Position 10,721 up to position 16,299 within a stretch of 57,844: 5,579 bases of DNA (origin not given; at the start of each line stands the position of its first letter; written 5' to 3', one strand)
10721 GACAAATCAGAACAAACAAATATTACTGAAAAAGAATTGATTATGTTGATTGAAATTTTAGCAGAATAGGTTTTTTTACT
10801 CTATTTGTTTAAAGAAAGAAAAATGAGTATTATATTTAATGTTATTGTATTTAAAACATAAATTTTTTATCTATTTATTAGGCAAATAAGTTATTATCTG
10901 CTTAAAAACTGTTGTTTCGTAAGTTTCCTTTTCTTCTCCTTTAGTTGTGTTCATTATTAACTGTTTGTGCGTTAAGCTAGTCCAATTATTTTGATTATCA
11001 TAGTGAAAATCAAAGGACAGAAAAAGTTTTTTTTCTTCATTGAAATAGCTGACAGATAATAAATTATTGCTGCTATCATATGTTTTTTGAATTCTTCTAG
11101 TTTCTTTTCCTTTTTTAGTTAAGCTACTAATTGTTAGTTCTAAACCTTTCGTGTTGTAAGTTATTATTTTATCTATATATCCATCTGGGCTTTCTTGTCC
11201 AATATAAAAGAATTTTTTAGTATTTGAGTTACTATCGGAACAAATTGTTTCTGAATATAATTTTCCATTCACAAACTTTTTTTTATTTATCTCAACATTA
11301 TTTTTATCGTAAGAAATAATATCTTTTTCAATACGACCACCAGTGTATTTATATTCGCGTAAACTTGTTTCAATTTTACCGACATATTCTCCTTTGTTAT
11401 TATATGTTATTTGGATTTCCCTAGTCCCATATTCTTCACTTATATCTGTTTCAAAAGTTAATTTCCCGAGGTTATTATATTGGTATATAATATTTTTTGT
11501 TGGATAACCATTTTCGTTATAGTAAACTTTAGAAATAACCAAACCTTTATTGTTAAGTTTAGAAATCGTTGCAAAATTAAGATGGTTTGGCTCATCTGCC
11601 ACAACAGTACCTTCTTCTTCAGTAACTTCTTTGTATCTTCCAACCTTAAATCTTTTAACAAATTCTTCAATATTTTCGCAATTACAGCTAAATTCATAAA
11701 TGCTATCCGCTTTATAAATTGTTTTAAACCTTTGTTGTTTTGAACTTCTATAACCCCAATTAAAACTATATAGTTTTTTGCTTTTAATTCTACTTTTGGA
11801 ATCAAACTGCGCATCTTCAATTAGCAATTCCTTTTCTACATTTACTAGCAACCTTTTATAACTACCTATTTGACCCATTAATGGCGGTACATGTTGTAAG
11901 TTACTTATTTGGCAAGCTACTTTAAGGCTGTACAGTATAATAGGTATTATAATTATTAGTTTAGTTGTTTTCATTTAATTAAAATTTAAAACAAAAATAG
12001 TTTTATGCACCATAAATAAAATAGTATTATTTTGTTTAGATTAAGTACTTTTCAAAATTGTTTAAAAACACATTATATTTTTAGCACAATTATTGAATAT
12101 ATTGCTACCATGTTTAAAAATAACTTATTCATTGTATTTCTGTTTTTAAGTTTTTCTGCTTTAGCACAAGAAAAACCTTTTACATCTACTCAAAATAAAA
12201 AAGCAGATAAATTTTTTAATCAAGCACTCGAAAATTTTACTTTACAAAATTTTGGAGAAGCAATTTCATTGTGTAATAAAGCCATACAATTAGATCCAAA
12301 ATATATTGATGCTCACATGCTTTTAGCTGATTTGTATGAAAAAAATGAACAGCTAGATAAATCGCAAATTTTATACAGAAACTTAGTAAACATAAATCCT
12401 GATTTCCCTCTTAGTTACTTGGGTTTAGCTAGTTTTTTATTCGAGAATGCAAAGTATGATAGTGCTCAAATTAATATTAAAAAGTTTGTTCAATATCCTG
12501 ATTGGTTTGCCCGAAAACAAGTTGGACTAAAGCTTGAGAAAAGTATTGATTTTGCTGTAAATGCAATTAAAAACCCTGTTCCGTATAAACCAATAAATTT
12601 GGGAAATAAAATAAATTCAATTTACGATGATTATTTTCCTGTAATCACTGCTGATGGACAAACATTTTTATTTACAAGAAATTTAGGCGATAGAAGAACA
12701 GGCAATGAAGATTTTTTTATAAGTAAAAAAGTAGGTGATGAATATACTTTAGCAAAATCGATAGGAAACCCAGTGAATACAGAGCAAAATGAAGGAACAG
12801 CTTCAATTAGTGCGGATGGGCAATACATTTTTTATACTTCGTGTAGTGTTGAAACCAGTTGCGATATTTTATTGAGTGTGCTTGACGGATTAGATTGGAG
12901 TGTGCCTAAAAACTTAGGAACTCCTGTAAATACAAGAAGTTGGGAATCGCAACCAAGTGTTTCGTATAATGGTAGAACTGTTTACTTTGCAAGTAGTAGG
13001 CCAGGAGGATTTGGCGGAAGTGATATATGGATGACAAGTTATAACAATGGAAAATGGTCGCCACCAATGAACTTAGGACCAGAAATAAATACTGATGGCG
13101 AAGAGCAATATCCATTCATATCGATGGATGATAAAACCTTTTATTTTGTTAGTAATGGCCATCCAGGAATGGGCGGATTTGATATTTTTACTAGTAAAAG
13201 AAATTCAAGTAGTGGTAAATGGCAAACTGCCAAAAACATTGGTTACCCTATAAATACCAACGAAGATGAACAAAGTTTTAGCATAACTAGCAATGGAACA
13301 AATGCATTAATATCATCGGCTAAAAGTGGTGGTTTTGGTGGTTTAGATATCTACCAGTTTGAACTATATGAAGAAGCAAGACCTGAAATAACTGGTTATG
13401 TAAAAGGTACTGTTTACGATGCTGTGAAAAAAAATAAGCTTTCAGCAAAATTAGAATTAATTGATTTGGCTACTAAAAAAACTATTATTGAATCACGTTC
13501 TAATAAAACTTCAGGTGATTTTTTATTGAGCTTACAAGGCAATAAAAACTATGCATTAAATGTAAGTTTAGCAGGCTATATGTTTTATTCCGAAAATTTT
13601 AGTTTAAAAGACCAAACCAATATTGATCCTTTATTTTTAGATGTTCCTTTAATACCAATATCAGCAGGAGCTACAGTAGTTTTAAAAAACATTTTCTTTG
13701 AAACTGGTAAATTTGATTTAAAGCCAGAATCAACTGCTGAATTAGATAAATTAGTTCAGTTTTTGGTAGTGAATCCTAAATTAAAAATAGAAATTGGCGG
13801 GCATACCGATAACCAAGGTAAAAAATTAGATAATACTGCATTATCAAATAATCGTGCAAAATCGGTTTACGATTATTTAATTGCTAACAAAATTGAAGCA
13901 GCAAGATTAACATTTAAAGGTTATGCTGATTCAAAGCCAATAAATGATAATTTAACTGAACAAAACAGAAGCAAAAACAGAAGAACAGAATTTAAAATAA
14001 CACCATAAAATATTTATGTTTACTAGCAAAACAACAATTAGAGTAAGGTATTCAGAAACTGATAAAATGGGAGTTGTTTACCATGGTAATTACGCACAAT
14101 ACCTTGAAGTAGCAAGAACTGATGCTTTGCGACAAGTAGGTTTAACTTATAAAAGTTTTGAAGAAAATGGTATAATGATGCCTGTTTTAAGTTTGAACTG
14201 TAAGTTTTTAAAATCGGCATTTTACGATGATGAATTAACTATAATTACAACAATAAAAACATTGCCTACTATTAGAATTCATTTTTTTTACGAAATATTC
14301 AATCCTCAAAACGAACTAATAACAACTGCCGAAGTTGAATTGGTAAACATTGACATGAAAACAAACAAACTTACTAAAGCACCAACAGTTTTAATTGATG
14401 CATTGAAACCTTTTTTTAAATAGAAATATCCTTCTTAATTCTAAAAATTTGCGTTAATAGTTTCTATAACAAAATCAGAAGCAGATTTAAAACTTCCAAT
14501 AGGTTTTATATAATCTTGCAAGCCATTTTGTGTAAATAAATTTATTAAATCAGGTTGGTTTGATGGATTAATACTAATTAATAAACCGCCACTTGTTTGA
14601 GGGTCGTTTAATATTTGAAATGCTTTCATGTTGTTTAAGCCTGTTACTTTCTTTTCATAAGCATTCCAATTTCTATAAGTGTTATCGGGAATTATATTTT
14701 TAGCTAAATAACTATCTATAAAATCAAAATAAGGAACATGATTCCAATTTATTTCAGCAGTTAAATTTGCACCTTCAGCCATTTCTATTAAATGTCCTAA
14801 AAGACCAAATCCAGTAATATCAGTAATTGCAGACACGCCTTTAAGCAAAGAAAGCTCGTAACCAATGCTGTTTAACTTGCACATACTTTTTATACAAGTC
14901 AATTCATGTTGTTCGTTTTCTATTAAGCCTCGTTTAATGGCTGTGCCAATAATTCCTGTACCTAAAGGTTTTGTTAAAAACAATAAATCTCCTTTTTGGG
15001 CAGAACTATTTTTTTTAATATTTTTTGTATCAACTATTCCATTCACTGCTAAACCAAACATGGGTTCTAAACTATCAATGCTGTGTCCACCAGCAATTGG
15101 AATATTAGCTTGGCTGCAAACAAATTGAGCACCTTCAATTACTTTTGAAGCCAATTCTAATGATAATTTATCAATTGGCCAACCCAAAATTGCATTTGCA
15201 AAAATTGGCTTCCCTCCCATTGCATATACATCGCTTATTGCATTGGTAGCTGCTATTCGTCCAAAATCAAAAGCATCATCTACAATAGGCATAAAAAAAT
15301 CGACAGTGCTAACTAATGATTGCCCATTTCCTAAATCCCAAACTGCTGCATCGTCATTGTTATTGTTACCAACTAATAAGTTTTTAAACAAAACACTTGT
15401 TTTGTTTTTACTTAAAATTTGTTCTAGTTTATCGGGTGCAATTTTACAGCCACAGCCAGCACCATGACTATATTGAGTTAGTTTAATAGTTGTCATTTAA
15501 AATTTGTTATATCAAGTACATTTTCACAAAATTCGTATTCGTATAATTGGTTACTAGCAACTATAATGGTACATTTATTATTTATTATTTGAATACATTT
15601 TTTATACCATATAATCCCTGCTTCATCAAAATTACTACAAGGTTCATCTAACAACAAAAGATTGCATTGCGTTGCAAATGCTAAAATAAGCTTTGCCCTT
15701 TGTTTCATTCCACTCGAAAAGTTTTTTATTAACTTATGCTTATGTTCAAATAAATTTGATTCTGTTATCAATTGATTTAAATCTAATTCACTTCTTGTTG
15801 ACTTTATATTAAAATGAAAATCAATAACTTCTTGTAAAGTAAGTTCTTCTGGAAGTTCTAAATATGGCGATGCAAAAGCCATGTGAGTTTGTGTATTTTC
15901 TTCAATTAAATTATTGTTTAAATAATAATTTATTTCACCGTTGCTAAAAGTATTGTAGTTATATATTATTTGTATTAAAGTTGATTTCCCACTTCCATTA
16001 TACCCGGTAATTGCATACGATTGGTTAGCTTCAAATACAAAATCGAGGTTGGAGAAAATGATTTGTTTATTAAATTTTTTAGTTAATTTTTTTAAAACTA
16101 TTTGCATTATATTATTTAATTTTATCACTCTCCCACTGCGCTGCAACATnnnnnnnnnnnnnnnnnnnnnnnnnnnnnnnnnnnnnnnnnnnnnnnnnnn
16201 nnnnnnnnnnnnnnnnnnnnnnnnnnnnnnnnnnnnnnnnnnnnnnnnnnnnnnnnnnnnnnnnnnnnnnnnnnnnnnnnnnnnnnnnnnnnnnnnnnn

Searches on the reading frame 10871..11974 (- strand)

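Call 23: search_protein_families(library=pfam, proteins=[window:10871-11974:-], max_evalue=0.01)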
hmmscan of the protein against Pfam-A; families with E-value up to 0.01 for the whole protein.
window:10871-11974:- (367 aa): 1 family
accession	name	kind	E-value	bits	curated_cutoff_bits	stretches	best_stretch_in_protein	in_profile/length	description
PF05593.20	RHS_repeat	-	0.0015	19.4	22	0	293-311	16-34/38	RHS Repeat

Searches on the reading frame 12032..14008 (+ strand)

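Call 23: search_protein_families(library=pfam, proteins=[window:12032-14008:+], max_evalue=0.01)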
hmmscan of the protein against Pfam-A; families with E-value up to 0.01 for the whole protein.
window:12032-14008:+ (658 aa): 12 families
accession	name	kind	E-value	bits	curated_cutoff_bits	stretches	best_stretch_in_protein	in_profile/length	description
PF00691.25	OmpA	-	8.7e-23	81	27.2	1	555-650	1-98/98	OmpA family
PF07676.18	PD40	-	2e-22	79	20.9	3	296-334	2-38/38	WD40-like Beta Propeller Repeat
PF13431.12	TPR_17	-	7.2e-10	38.8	24.4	1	80-112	1-33/34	Tetratricopeptide repeat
PF14559.12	TPR_19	-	2.4e-09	37.8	25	1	72-125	5-58/68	Tetratricopeptide repeat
PF07719.23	TPR_2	-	2.2e-08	34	27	1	61-91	4-34/34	Tetratricopeptide repeat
PF13414.12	TPR_11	-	1.3e-07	31.6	26.8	1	72-105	8-41/42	TPR repeat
PF13181.12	TPR_8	-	4.8e-07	29.9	25.7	0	93-124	2-33/34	Tetratricopeptide repeat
PF05359.17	DUF748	-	5.7e-06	25.1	50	1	551-595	878-922/1037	Domain of Unknown Function (DUF748)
PF00515.34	TPR_1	-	1.6e-05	25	27.8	1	60-91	3-34/34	Tetratricopeptide repeat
PF13428.12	TPR_14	-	9.4e-05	23.2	23.5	0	93-134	2-43/44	Tetratricopeptide repeat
PF24575.1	TPR_Slam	-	9.7e-05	23.2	35.2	1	61-146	18-101/104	Surface lipoprotein assembly modifier, N-terminal TPR repeats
PF13715.12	CarbopepD_reg_2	-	0.0047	17.4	32.2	0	457-532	1-71/88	CarboxypepD_reg-like domain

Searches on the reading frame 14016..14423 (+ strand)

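Call 23: search_protein_families(library=pfam, proteins=[window:14016-14423:+], max_evalue=0.01)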
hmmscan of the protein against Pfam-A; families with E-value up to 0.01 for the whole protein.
window:14016-14423:+ (135 aa): 3 families
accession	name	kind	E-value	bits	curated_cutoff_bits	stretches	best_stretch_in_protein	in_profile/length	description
PF13279.12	4HBT_2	-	7.3e-19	68.9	25.5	1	10-130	1-122/122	Thioesterase-like superfamily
PF03061.28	4HBT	-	1.7e-15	57.5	20.6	1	18-101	1-77/79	Thioesterase superfamily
PF01643.23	Acyl-ACP_TE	-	0.0022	18.2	23.7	1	6-123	6-124/131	Acyl-ACP thioesterase N-terminal domain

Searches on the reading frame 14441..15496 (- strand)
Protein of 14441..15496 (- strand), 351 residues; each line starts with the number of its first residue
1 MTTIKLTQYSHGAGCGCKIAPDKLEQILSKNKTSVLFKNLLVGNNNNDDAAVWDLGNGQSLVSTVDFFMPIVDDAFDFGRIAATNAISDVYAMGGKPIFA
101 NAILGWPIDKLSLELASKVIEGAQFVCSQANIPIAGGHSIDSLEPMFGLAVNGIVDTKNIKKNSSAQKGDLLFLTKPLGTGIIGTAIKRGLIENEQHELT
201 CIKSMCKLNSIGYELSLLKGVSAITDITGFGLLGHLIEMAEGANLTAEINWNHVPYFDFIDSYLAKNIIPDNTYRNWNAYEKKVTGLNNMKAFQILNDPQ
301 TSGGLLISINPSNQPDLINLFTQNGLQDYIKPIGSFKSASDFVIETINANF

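Call 23: search_protein_families(library=pfam, proteins=[window:14441-15496:-], max_evalue=0.01)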
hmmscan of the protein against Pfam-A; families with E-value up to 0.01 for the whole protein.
window:14441-15496:- (351 aa): 2 families
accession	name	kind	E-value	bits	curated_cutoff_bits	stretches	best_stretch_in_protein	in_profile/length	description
PF00586.29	AIRS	-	8.7e-23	81.3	24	1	48-155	2-112/112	AIR synthase related protein, N-terminal domain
PF02769.27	AIRS_C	-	1e-15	58.7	23.1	1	167-334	1-143/156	AIR synthase related protein, C-terminal domain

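Call 25: search_protein_families(library=ncbifam, proteins=[window:14441-15496:-], max_evalue=0.001)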
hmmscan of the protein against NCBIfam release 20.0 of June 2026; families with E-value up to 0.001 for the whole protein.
window:14441-15496:- (351 aa): 15 families
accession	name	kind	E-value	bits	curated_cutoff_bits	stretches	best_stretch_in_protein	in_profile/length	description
NF002098.0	PRK00943.1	equivalog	4.6e-143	476.3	299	1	2-340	4-338/347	selenide, water dikinase SelD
TIGR00476.1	selD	equivalog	3.3e-121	404.3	125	1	5-313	1-310/311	selenide, water dikinase SelD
NF010705.0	PRK14105.1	equivalog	3.3e-48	164.3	291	1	3-251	5-267/345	selenide, water dikinase SelD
TIGR04369.1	fusion_not_SelD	hypoth_equivalog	4.4e-35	121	700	1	8-318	351-690/701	oxidoreductase/SelD-related fusion protein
TIGR01379.1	thiL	equivalog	1.2e-20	73.7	184.15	1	38-263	15-245/320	thiamine-phosphate kinase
TIGR04049.1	AIR_rel_sll0787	hypoth_equivalog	6.1e-15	55.1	321.3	1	37-257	33-244/318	sll0787 family AIR synthase-like protein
NF004351.0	PRK05731.1-4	equivalog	2.5e-13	49.8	324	1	47-252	38-245/321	thiamine-phosphate kinase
TIGR03267.1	methan_mark_2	hypoth_equivalog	2.4e-12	46.6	365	1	45-274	42-266/323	methanogenesis marker 2 protein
TIGR02124.1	hypE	equivalog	3.3e-09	36.2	251.6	1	14-255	7-244/332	hydrogenase expression/formation protein HypE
NF004353.0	PRK05731.2-2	equivalog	9.8e-09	34.7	301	1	34-258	6-229/311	thiamine-phosphate kinase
NF004350.0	PRK05731.1-1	equivalog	4.2e-07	29.2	441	1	59-266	47-251/325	thiamine-phosphate kinase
NF004354.0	PRK05731.2-3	equivalog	4.7e-06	26.2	204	1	82-181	53-150/273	thiamine-phosphate kinase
TIGR04050.1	MSMEG_0567_Cter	hypoth_equivalog_domain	3.9e-05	23.2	312.2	1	58-256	41-228/296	MSMEG_0567/sll0787 family protein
NF002290.1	PRK01213.1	equivalog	0.0006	18.1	648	1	47-252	423-642/723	phosphoribosylformylglycinamidine synthase subunit PurL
TIGR01736.1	FGAM_synth_II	equivalog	0.00069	18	525.75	0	48-255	58-281/718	phosphoribosylformylglycinamidine synthase subunit PurL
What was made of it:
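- Checked: selD at 14441..15496 is real: NF002098, 476 bits (call 25).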

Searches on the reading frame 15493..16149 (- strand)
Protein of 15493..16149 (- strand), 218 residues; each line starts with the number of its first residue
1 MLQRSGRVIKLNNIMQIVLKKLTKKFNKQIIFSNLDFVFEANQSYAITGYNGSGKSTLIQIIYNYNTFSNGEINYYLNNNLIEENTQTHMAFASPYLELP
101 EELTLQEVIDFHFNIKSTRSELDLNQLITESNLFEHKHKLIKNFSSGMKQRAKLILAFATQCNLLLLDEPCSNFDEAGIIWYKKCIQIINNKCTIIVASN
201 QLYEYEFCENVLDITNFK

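Call 23: search_protein_families(library=pfam, proteins=[window:15493-16149:-], max_evalue=0.01)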
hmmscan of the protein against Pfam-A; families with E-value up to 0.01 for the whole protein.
window:15493-16149:- (218 aa): 5 families
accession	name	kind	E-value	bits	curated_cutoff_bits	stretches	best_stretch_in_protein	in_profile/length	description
PF00005.33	ABC_tran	-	1.1e-20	75.1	25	1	33-171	2-136/137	ABC transporter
PF13304.12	AAA_21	-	4.6e-07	30.6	27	0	45-63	2-20/304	AAA domain, putative AbiEii toxin, Type IV TA system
PF02463.25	SMC_N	-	5.5e-05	23.1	40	1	42-215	24-212/220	RecF/RecN/SMC N terminal domain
PF13555.12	AAA_29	-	9.1e-05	22.6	27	1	33-59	13-39/61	P-loop containing region of AAA domain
PF13476.12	AAA_23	-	0.0055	17.8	27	0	32-62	10-39/201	AAA domain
